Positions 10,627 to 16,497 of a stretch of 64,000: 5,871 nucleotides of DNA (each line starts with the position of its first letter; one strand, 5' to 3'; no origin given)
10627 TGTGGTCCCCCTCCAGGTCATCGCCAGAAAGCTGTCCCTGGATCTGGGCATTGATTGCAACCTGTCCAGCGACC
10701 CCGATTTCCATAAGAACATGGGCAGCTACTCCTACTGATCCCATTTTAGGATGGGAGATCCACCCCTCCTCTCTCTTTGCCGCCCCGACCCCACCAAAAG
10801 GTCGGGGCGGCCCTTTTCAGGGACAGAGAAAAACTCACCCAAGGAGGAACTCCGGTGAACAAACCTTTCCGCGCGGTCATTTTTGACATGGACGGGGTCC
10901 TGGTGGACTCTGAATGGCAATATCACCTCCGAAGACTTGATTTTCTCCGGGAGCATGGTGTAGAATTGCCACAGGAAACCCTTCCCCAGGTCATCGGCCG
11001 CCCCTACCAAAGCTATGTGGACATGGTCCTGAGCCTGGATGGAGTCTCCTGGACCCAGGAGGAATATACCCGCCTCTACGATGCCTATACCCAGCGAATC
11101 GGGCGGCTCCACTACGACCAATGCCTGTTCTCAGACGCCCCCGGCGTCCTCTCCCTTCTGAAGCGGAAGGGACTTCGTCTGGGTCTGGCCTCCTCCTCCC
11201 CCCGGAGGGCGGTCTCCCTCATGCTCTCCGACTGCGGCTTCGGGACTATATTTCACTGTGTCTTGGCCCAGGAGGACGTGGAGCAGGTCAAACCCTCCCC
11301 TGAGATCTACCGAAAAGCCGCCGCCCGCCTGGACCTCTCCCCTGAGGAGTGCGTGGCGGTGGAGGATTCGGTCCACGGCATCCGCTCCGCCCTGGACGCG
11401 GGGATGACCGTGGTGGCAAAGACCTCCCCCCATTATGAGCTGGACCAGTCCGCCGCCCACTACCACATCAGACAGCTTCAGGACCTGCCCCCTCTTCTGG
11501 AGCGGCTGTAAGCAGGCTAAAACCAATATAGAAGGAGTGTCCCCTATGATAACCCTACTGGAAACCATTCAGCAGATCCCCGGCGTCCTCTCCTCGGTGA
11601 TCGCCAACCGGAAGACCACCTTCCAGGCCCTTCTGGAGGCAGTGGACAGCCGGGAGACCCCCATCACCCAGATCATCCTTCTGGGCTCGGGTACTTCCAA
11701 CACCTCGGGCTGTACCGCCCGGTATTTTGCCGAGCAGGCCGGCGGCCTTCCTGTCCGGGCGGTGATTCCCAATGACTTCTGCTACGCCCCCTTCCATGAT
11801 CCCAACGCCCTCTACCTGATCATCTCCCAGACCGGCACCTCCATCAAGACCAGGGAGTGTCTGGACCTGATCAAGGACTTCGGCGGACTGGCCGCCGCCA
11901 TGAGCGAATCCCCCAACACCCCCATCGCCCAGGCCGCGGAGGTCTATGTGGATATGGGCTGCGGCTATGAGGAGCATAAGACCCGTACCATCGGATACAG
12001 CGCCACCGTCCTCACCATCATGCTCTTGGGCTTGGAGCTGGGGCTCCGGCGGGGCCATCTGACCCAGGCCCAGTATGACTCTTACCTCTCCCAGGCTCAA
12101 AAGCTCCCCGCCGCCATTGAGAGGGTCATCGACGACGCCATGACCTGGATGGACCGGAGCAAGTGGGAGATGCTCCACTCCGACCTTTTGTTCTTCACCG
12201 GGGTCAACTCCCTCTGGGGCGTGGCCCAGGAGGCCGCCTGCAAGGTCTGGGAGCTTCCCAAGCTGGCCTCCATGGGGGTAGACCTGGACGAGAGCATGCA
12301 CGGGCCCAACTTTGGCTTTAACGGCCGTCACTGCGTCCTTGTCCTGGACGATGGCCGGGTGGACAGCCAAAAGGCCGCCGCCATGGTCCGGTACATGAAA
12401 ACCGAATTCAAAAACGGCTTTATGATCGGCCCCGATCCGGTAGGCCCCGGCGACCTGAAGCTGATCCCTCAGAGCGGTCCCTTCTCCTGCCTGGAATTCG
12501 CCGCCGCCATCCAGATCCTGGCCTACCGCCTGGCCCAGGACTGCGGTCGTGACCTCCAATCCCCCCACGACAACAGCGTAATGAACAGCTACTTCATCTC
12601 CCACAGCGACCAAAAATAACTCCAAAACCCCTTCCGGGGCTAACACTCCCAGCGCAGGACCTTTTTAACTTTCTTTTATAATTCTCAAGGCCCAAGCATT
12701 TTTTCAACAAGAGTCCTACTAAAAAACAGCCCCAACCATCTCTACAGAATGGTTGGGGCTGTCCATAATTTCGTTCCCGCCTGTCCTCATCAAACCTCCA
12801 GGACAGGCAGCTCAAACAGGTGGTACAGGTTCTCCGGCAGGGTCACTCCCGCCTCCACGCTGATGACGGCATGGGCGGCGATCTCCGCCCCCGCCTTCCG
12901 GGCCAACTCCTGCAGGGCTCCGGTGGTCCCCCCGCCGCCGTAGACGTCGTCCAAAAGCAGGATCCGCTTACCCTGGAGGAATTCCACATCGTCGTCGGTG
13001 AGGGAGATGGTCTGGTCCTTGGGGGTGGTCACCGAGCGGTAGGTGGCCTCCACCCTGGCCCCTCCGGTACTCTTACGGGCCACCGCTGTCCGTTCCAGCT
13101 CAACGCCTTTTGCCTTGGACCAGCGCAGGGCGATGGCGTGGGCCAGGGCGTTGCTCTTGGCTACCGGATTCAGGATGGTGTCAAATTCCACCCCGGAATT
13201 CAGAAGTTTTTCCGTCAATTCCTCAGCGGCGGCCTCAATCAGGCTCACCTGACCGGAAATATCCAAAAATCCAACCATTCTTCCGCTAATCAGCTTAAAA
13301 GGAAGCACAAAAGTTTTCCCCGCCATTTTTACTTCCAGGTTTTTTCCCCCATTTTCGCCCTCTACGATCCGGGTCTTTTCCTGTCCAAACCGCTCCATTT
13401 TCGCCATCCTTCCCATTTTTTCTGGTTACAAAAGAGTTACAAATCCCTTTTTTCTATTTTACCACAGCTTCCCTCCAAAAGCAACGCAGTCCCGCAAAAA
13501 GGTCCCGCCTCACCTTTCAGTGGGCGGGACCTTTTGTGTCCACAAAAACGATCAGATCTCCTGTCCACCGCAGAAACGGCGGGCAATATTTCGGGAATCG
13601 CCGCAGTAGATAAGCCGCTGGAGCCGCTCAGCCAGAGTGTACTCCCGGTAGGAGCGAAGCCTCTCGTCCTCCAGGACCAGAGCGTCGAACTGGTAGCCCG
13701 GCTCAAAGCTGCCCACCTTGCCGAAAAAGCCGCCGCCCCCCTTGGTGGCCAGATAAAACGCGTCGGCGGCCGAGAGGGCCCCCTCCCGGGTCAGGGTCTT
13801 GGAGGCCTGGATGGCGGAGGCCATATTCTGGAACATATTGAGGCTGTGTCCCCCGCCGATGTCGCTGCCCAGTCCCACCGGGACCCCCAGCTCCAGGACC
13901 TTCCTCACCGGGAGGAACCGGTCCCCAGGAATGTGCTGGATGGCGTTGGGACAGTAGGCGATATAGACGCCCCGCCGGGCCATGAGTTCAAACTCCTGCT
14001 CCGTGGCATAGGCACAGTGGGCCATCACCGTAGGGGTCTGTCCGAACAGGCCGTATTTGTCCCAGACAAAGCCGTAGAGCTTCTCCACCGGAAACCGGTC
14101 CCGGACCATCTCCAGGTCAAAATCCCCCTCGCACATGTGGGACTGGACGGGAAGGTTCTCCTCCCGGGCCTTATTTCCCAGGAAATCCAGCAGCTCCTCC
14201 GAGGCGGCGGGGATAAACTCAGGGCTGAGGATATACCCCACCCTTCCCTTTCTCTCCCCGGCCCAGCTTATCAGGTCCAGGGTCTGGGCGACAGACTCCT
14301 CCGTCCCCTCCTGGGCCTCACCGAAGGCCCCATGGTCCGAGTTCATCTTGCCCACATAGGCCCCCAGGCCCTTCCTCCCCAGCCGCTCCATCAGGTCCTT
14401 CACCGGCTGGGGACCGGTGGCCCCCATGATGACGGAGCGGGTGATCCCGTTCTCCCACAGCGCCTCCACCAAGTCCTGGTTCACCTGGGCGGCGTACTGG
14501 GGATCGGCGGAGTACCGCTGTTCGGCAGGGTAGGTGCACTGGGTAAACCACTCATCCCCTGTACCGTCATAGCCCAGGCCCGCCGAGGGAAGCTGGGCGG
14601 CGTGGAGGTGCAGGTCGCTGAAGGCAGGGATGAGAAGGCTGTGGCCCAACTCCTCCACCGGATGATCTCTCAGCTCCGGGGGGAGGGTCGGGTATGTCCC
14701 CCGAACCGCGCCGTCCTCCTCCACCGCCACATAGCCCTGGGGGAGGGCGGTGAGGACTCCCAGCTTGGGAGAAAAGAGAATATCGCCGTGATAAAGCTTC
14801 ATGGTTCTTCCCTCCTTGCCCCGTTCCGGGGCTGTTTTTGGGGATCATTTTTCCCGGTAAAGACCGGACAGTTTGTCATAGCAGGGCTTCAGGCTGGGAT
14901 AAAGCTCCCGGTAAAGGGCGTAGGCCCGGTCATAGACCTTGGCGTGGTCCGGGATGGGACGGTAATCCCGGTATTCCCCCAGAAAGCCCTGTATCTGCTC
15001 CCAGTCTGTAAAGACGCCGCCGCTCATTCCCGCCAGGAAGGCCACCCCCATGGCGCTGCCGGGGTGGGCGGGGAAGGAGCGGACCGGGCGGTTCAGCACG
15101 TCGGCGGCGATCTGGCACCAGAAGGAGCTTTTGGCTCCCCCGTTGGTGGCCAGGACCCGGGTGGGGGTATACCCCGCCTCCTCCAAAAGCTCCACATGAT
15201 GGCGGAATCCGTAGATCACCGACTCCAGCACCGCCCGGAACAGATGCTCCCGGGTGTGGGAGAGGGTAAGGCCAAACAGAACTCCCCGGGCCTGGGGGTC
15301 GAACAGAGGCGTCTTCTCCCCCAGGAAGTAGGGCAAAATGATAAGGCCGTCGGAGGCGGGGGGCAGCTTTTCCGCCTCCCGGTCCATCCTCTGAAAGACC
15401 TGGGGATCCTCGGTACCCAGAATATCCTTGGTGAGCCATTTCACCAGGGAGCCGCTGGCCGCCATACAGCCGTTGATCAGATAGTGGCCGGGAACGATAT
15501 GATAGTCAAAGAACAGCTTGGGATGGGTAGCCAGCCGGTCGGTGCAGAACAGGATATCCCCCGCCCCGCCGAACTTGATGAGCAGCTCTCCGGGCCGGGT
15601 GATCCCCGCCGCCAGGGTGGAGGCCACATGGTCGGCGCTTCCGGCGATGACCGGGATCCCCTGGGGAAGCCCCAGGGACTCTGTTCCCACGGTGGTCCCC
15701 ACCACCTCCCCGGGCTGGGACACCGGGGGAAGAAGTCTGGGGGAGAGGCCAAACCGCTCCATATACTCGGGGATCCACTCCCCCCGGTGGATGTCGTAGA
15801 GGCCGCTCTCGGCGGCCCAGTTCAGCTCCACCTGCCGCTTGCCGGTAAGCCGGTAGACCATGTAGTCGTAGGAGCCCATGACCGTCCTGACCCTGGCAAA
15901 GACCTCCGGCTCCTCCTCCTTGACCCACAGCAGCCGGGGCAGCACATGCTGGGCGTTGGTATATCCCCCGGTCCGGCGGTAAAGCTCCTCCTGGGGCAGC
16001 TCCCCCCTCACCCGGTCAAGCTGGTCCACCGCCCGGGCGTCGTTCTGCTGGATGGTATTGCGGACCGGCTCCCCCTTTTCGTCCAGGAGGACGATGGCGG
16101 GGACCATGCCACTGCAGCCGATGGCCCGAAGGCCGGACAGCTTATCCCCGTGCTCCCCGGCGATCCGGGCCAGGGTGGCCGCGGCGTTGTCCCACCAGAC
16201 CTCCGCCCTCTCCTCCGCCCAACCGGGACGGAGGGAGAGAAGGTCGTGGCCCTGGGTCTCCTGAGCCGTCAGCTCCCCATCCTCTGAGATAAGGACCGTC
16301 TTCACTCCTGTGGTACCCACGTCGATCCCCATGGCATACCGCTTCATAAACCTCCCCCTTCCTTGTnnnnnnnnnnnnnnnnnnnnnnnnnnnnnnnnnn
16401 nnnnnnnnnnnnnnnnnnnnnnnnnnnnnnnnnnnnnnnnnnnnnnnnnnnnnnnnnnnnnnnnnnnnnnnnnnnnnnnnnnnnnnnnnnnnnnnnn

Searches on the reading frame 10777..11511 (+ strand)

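Call 16: search_protein_families(library=pfam, proteins=[window:10777-11511:+], max_evalue=0.0001)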
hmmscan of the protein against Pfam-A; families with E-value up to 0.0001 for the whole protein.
window:10777-11511:+ (244 aa): 3 families
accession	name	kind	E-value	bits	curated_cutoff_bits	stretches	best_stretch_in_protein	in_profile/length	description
PF13419.12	HAD_2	-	3.5e-29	102.6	23.8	1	34-214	1-177/178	Haloacid dehalogenase-like hydrolase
PF00702.32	Hydrolase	-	7.7e-26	92.1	26.4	1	32-209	2-191/191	haloacid dehalogenase-like hydrolase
PF13242.12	Hydrolase_like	-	8.4e-06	26.1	22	1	172-216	4-49/75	HAD-hyrolase-like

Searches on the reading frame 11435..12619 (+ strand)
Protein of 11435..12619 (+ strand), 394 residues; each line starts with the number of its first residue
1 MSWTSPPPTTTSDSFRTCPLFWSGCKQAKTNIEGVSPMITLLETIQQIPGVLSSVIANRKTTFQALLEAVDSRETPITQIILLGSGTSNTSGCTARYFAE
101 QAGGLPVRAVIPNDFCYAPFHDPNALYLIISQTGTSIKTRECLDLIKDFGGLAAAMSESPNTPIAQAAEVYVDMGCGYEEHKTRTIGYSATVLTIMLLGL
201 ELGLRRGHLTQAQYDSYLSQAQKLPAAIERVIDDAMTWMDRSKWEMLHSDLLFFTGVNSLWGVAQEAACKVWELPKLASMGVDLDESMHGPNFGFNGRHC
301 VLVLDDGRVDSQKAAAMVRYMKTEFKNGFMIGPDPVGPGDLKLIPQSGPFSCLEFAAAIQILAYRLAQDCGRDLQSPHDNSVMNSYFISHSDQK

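Call 16: search_protein_families(library=pfam, proteins=[window:11435-12619:+], max_evalue=0.0001)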
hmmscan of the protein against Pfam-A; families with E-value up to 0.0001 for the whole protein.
window:11435-12619:+ (394 aa): 1 family
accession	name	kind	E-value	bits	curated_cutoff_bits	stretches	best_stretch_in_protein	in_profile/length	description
PF01380.27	SIS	-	2.7e-07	30.9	25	1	79-197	7-127/131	SIS domain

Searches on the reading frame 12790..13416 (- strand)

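Call 16: search_protein_families(library=pfam, proteins=[window:12790-13416:-], max_evalue=0.0001)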
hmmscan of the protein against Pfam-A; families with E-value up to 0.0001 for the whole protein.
window:12790-13416:- (208 aa): 1 family
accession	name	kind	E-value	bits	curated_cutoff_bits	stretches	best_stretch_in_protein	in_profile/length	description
PF00156.33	Pribosyltran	-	7.7e-07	29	26.3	1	60-190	11-129/158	Phosphoribosyl transferase domain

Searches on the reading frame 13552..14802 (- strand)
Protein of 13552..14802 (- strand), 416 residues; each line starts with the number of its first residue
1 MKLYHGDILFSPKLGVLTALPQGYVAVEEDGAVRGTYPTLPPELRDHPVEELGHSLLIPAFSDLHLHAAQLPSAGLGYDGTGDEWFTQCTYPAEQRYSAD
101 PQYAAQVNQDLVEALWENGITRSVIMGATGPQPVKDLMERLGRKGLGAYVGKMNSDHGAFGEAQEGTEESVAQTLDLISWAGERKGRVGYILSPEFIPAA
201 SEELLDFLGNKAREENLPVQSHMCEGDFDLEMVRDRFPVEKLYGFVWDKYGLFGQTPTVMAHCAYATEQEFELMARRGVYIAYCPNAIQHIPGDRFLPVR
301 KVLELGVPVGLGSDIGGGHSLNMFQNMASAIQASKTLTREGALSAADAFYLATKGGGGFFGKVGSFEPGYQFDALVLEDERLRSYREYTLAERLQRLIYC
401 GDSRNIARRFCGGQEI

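Call 16: search_protein_families(library=pfam, proteins=[window:13552-14802:-], max_evalue=0.0001)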
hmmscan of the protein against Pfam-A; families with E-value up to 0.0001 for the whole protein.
window:13552-14802:- (416 aa): 2 families
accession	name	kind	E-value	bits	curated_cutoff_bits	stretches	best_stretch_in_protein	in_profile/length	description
PF01979.26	Amidohydro_1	-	2.4e-38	132.7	25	1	57-414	2-343/345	Amidohydrolase family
PF07969.17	Amidohydro_3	-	1.6e-09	38.3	29.7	1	99-383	152-450/472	Amidohydrolase family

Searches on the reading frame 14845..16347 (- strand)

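Call 16: search_protein_families(library=pfam, proteins=[window:14845-16347:-], max_evalue=0.0001)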
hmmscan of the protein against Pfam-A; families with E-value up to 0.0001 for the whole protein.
window:14845-16347:- (500 aa): 2 families
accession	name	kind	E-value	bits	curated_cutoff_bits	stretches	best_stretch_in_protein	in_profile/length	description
PF00370.27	FGGY_N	-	1.1e-49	169.7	28.8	1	4-245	1-244/245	FGGY family of carbohydrate kinases, N-terminal domain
PF02782.22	FGGY_C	-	1.8e-32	113.2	27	1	284-442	33-197/198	FGGY family of carbohydrate kinases, C-terminal domain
